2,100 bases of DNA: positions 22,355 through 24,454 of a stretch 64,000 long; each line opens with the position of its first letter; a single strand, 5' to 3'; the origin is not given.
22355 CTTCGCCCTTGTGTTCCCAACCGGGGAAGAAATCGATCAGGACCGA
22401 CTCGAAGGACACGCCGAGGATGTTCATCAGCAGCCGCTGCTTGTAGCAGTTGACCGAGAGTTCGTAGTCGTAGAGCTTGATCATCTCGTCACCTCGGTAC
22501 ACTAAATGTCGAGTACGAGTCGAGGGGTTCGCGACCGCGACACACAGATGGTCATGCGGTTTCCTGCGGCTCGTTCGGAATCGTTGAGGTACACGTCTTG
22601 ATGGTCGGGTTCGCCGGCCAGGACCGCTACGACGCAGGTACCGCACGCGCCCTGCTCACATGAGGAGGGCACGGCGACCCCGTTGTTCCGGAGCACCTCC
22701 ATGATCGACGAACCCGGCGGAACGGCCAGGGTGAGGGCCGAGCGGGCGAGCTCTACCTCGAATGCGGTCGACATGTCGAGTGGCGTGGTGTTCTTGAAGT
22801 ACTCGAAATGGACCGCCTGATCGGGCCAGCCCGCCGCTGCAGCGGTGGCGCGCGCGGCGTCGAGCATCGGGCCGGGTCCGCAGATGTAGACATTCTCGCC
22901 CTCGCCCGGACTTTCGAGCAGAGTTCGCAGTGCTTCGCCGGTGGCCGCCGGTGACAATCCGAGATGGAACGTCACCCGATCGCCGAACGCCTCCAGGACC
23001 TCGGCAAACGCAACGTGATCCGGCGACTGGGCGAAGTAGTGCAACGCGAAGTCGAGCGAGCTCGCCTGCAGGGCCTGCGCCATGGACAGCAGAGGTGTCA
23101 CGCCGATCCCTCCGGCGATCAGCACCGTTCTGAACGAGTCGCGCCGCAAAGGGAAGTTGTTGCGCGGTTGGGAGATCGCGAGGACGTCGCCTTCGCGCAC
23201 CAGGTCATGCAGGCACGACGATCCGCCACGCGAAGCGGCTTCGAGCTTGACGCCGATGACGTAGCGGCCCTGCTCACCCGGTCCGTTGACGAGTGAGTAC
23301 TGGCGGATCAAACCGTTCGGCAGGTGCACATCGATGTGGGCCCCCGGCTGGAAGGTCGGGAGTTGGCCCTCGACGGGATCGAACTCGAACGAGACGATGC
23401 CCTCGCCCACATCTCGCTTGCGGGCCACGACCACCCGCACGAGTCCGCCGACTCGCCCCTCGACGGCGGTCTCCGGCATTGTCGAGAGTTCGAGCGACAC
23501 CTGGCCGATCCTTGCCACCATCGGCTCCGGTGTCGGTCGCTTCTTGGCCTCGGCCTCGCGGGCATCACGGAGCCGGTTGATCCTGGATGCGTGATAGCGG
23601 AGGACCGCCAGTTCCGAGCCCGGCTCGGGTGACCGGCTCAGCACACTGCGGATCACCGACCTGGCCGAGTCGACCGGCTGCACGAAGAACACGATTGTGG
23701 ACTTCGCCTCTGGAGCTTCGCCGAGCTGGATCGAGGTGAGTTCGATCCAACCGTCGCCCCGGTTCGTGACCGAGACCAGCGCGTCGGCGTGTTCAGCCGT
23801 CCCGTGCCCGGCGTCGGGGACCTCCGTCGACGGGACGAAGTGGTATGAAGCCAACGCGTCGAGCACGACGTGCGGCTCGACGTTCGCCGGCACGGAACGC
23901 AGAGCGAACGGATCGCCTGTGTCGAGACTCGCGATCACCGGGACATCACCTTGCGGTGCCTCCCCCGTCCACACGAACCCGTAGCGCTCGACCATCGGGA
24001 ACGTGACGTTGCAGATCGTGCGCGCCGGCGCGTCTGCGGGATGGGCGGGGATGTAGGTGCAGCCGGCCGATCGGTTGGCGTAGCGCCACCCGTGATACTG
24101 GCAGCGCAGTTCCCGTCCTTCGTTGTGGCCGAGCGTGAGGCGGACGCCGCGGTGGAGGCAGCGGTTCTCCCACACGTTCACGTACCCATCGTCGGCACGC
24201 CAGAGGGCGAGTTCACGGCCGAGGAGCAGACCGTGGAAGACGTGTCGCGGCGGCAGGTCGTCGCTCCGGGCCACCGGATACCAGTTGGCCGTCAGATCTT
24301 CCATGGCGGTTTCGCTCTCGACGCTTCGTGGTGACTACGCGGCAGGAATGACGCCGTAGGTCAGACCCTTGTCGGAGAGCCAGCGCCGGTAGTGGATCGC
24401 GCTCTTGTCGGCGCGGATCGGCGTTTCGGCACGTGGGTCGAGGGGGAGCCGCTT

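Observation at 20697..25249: NdmCDE-like domain distribution: Rieske-less oxygenase + Rieske-bearing reductase + GST (fused here to a second, complete Rieske oxygenase)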

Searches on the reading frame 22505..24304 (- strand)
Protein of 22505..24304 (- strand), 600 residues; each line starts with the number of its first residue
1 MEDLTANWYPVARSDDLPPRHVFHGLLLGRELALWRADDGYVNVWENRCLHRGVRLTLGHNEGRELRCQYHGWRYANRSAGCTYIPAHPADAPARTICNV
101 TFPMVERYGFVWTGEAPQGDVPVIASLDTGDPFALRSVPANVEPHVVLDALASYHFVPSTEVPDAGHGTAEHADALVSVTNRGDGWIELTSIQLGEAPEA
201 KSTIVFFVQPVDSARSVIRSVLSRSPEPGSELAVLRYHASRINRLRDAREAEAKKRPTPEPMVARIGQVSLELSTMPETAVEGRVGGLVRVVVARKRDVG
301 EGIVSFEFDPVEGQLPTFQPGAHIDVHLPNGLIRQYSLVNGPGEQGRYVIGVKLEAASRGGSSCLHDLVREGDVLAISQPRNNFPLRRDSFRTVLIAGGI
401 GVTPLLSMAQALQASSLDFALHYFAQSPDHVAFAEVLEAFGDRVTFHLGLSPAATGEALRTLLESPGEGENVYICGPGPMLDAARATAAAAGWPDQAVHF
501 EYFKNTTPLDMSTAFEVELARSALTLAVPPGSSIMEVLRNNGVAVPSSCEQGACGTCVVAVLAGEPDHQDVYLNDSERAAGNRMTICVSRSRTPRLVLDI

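Call 4: search_protein_families(library=pfam, proteins=[window:22505-24304:-], max_evalue=0.01)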
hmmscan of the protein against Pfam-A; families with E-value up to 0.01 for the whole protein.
window:22505-24304:- (600 aa): 6 families
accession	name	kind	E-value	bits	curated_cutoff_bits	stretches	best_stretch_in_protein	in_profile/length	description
PF00355.32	Rieske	-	2.7e-18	66.1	20.3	1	7-89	1-82/88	Rieske [2Fe-2S] domain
PF00111.32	Fer2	-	6.4e-15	55.3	21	1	520-590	4-75/77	2Fe-2S iron-sulfur cluster binding domain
PF22290.1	DmmA-like_N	-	9.5e-08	33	33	1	386-498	14-124/124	Dimethylamine monooxygenase subunit DmmA-like, N-terminal domain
PF00175.26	NAD_binding_1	-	9.5e-06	26.7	22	0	395-439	1-48/109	Oxidoreductase NAD-binding domain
PF00970.30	FAD_binding_6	-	0.0022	18.7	21.1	1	292-384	3-97/99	Oxidoreductase FAD-binding domain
PF13510.11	Fer2_4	-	0.0049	17.3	22.8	0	526-561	13-58/82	2Fe-2S iron-sulfur cluster binding domain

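Call 5: search_protein_families(library=ncbifam, proteins=[window:22505-24304:-], max_evalue=0.01)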
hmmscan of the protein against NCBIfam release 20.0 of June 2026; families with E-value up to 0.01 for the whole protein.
window:22505-24304:- (600 aa): 29 families (the best 25 are shown)
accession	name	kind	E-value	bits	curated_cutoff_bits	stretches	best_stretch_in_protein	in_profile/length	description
NF009805.0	PRK13289.1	equivalog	1.2e-28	100.2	432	1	287-506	153-395/399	NO-inducible flavohemoprotein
NF007964.0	PRK10684.1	equivalog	5.1e-23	81.5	383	1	324-581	45-317/333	NADH oxidoreductase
TIGR02160.1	PA_CoA_Oxy5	hypoth_equivalog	8.2e-23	80.8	420.8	1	317-599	32-350/352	1,2-phenylacetyl-CoA epoxidase subunit PaaE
NF040810.1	BenC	equivalog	2.3e-22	79.6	430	2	293-504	109-331/333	benzoate 1,2-dioxygenase electron transfer component BenC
NF058606.1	GlBtMonoRdsGbcB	equivalog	8.7e-20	70.9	500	2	305-507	30-251/362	glycine betaine monooxygenase reductase subunit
NF045803.1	MethMoxFADbindMmoC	equivalog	1.9e-19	69.7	500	2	315-415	137-238/343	aromatic/alkene monooxygenase hydroxylase FAD-binding subunit MmoC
NF052579.1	BetMthstMoxSdmAMthl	equivalog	2e-17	63.2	600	1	7-145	17-161/351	4beta-methylsterol monooxygenase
NF008822.0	PRK11872.1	equivalog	5.8e-13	48.5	402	1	313-504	133-336/341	anthranilate 1,2-dioxygenase electron transfer component AntC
NF004317.0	PRK05713.1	equivalog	1.9e-10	40.5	338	1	522-585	7-71/312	iron-sulfur-binding ferredoxin reductase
TIGR01941.1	nqrF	equivalog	6.7e-08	31.9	295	1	524-567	42-86/405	NADH:ubiquinone reductase (Na(+)-transporting) subunit F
NF000796.0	PRK00054.1-1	equivalog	3.4e-07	29.8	224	1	365-488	67-189/254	dihydroorotate dehydrogenase electron transfer subunit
TIGR02008.1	fdx_plant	subfamily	1e-06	28.4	81.15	1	523-589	14-80/97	ferredoxin [2Fe-2S]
NF000799.0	PRK00054.1-4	equivalog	5.5e-06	25.6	314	1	370-485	85-203/258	dihydroorotate dehydrogenase electron transfer subunit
NF000798.0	PRK00054.1-3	equivalog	6.1e-06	26.1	219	1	361-482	72-188/244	dihydroorotate dehydrogenase electron transfer subunit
NF041684.1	ant_diox_AndAc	equivalog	2.3e-05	23.2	750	1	23-78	62-119/418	anthranilate 1,2-dioxygenase large subunit AndAc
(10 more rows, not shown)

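Call 7: search_solved_structures(query=window:22505-24304:-, max_evalue=0.01)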
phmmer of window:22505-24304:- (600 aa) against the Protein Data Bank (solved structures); distinct sequences matched with E-value up to 0.01: 118 (the best 60 are shown).
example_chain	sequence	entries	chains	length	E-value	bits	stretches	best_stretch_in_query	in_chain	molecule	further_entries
2pia_A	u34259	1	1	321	2.9e-67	230.7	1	286-600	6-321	PHTHALATE DIOXYGENASE REDUCTASE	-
7ylr_A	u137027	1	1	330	3.1e-61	210.7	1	312-600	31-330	Ferredoxin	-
6laa_A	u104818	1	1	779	3.2e-54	187.6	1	297-600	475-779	Cytochrome P450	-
6kbh_A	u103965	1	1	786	1.4e-51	178.9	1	302-598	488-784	Cytochrome P450 monooxygenase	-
6wnc_A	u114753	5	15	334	4.7e-24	88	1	5-150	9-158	SxtDIOX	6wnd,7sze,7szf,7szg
6wn3_A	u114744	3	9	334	3.2e-23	85.2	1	5-128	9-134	SxtT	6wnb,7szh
6icm_D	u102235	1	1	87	3.6e-19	71.8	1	515-600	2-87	Oxidoreductase NdmD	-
7qwt_A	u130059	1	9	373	1.2e-15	60.2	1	4-138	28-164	Rieske (2Fe-2S) domain protein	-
7fhr_A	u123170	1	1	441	1.5e-15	59.9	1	7-120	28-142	Putative Phthalate 4,5-dioxygenase, subunit alpha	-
5ogx_A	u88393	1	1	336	1.6e-13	53.1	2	528-587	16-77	Cytochrome P450 reductase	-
1krh_A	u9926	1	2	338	3.6e-13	52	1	293-501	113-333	Benzoate 1,2-Dioxygenase Reductase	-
1tvc_A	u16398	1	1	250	1.1e-12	50.4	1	317-503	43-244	METHANE MONOOXYGENASE COMPONENT C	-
6icp_A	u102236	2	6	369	1.9e-12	49.6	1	7-115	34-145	Methylxanthine N1-demethylase NdmA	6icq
6ick_A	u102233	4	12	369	1.9e-12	49.6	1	7-115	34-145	Methylxanthine N1-demethylase NdmA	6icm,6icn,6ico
1gvh_A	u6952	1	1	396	2.2e-12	49.4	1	300-448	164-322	FLAVOHEMOPROTEIN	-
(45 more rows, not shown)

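Call 35: find_encoding_contigs(protein=window:22505-24304:-, flank=10000, max_places=3)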
Protein window:22505-24304:- (600 aa): no gene with exactly this product is on record in the collection.

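Call 52: find_homologous_proteins(query=window:22505-24304:-, max_evalue=1e-20)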
Query window:22505-24304:- (600 aa): 1928 proteins with E <= 1e-20 among 8000 candidates; the best 120 are listed.
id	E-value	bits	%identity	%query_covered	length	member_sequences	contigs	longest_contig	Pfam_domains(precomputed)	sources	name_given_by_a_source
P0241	0.0e+0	1296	94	100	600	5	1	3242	PF00111.33,PF22290.2,PF00355.33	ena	-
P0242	0.0e+0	1273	92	100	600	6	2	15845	PF00111.33,PF22290.2,PF00355.33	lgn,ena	-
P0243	0.0e+0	1191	87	100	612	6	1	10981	PF00111.33,PF22290.2,PF00355.33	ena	-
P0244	0.0e+0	1173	86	100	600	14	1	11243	PF00111.33,PF22290.2,PF00355.33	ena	-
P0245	0.0e+0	1140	83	100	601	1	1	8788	PF00111.33,PF22290.2,PF00355.33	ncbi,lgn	-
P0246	0.0e+0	1057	83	93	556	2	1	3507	PF00111.33,PF22290.2,PF00355.33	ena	-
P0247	0.0e+0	1037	77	100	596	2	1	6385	PF00111.33,PF22290.2,PF00355.33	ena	-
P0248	0.0e+0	1037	76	100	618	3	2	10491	PF00111.33,PF22290.2,PF00355.33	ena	-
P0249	0.0e+0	1031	76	100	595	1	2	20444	PF00111.33,PF00355.33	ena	-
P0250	0.0e+0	1027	75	100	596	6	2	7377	PF00111.33,PF22290.2,PF00355.33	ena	-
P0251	6.9e-294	994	71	100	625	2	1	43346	PF00111.33,PF22290.2,PF00355.33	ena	-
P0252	2.9e-253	860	64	100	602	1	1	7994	PF00111.33,PF22290.2,PF00355.33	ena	-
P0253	2.1e-247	840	65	100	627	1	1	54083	PF00111.33,PF00175.27,PF22290.2,PF00355.33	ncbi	-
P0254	1.8e-245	834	63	100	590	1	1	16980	PF00111.33,PF22290.2,PF00355.33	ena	-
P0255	2.9e-244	830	64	99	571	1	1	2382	PF00111.33,PF22290.2,PF00355.33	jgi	jgi:ferredoxin-NADP reductase/nitrite reductase/ring-hydroxylating ferredoxin subunit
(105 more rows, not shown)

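Call 59: predict_structure(alignment_id=A2)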
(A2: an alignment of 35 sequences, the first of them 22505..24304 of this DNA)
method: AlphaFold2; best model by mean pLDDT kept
length: 600 residues; sequences in the alignment: 35
mean_pLDDT: 69.5   pTM: 0.46
mean pLDDT of the five models: 69.5, 66.9, 66.1, 61.2, 59.2
residues with pLDDT >= 90: 157; 70-90: 201; 50-70: 79; < 50: 163
segments of 3 or more residues with pLDDT < 50: 48-99, 167-170, 262-286, 503-525, 544-600
pLDDT, mean of each block of 10 residues (from residue 1): 79 76 67 66 58 35 35 23 26 35 85 87 88 89 93 90 58 79 93 76 94 89 90 86 91 79 36 36 49 93 92 80 77 77 73 70 81 83 71 91 91 91 94 93 95 90 88 82 81 81 36 42 48 57 45 34 38 43 38 30
secondary structure, 60 per line:
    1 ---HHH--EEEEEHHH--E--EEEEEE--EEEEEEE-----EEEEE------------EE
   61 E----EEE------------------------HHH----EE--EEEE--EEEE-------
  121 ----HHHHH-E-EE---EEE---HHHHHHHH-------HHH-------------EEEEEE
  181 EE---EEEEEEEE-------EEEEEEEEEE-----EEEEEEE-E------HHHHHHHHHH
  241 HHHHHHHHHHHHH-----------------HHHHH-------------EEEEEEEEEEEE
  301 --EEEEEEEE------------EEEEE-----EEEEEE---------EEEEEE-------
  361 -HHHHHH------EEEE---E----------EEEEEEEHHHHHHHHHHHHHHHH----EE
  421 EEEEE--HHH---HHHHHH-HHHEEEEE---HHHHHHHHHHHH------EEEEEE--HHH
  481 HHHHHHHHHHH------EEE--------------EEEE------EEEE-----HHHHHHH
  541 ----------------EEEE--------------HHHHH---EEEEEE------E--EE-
elements in order: E9-13 E22-27 E30-36 E42-46 E59-61 E66-68 E104-107 E110-113 H125-129 E138-140 H144-151 E175-182 E186-193 E201-210 E216-222 H231-253 H271-275 E289-300 E303-310 E323-327 E333-338 E348-353 H362-367 E374-377 E392-398 H399-414 E419-425 H434-439 E444-448 H452-463 E470-475 H478-491 E498-500 E515-518 E525-528 H534-540 E557-560 H575-579 E583-588

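Call 61: fold_search(model_id=the predicted structure, library=pdb)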
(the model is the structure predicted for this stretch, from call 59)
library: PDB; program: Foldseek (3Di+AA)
matches with E <= 10: 1699; with E <= 0.001: 357
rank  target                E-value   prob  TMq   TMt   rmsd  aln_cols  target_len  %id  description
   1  2pia                  1.0e-29  1.00  0.34  0.63  13.2       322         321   40  PHTHALATE DIOXYGENASE REDUCTASE: A MODULAR STRUCTURE FOR ELECTRON TRANSFER FROM PYRIDINE NUCLEOTIDES TO [2FE-2S] (released 1993-04-15)
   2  6kbh                  1.6e-27  1.00  0.35  0.28  16.9       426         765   28  Crystal structure of an intact type IV self-sufficient cytochrome P450 monooxygenase (released 2020-07-01)
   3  7ylr                  1.7e-27  1.00  0.35  0.62  12.4       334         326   40  Structure of a bacteria protein (released 2023-06-14)
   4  6laa                  1.4e-24  1.00  0.34  0.28  13.3       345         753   34  Crystal structure of full-length CYP116B46 from Tepidiphilus thermophilus (released 2020-06-10)
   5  1gvh                  1.9e-19  1.00  0.33  0.48  11.8       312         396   25  The X-ray structure of ferric Escherichia coli flavohemoglobin reveals an unespected geometry of the distal heme pocket (released 2002-08-06)
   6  4eh1_B                6.6e-17  1.00  0.32  0.76   3.1       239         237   24  Crystal Structure of the Flavohem-like-FAD/NAD Binding Domain of Nitric Oxide Dioxygenase from Vibrio cholerae O1 biov (released 2012-04-25)
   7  4eh1_A                5.1e-16  1.00  0.31  0.74   3.5       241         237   25  Crystal Structure of the Flavohem-like-FAD/NAD Binding Domain of Nitric Oxide Dioxygenase from Vibrio cholerae O1 biov (released 2012-04-25)
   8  6o0a                  1.1e-15  1.00  0.31  0.47   3.4       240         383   20  Crystal structure of flavohemoglobin from Malassezia yamatoensis with bound FAD and heme determined by iron SAD phasing (released 2019-03-06)
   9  5ogx                  2.2e-15  1.00  0.32  0.56   5.7       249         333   24  Crystal structure of Amycolatopsis cytochrome P450 reductase GcoB. (released 2018-07-04)
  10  2r6h_C                2.9e-15  1.00  0.32  0.64   5.3       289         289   19  Crystal structure of the domain comprising the NAD binding and the FAD binding regions of the NADH:ubiquinone oxidored (released 2007-09-11)
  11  2r6h_A                3.5e-15  1.00  0.33  0.65   4.0       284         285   18  Crystal structure of the domain comprising the NAD binding and the FAD binding regions of the NADH:ubiquinone oxidored (released 2007-09-11)
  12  4g1v                  3.7e-15  1.00  0.31  0.46  11.5       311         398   20  X-ray structure of yeast flavohemoglobin (released 2012-11-14)
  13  8a1t_F                6.5e-15  1.00  0.32  0.47   3.9       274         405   18  Sodium pumping NADH-quinone oxidoreductase (released 2023-06-14)
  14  7qty                  6.8e-15  1.00  0.32  0.65   4.6       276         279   19  X-ray structure of FAD domain of NqrF of Klebsiella pneumoniae (released 2022-02-09)
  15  2r6h_D                6.8e-15  1.00  0.31  0.63   5.5       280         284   18  Crystal structure of the domain comprising the NAD binding and the FAD binding regions of the NADH:ubiquinone oxidored (released 2007-09-11)
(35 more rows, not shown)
